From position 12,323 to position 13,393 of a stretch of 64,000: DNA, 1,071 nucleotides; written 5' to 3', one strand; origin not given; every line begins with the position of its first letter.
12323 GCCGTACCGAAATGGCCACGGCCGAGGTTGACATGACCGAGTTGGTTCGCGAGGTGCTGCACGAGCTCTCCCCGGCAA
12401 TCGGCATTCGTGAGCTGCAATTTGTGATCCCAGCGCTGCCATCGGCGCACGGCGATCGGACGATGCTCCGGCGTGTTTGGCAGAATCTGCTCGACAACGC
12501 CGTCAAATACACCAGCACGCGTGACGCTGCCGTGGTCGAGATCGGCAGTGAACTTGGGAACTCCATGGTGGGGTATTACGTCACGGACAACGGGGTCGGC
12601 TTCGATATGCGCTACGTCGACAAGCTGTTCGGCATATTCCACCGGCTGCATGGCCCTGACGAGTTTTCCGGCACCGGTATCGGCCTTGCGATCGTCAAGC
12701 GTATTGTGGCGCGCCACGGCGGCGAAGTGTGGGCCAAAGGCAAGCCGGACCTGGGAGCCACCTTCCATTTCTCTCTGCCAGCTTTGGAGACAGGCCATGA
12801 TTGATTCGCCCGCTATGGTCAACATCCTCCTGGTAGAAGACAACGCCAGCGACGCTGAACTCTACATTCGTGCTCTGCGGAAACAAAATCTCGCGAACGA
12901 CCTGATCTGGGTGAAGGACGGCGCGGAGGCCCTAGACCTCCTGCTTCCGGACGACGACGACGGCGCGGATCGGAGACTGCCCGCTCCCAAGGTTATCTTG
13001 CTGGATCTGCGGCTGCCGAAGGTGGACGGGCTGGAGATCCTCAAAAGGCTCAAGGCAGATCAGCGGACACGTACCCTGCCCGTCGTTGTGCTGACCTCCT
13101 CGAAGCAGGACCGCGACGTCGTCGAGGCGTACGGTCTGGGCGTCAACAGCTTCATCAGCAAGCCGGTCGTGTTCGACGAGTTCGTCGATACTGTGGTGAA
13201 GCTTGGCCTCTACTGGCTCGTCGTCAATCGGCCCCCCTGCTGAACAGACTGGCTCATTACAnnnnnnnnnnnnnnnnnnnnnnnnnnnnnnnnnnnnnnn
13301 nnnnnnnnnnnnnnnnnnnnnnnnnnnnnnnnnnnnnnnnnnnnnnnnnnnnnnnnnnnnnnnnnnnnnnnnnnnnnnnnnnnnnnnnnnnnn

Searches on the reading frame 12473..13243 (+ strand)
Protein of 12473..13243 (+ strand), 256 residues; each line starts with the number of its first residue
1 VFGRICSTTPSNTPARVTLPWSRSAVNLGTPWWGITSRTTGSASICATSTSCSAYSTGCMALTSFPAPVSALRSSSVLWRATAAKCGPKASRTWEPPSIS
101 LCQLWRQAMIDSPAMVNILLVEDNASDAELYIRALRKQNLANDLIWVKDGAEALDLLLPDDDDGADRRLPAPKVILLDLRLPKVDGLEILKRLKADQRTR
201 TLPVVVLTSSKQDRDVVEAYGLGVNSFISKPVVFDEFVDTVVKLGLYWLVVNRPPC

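Call 10: search_protein_families(library=pfam, proteins=[window:12473-13243:+], max_evalue=0.001)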
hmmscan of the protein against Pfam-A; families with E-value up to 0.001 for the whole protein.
window:12473-13243:+ (256 aa): 1 family
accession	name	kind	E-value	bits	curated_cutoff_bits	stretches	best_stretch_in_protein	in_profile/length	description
PF00072.30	Response_reg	-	1.2e-18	67.8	30.2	1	118-240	1-109/111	Response regulator receiver domain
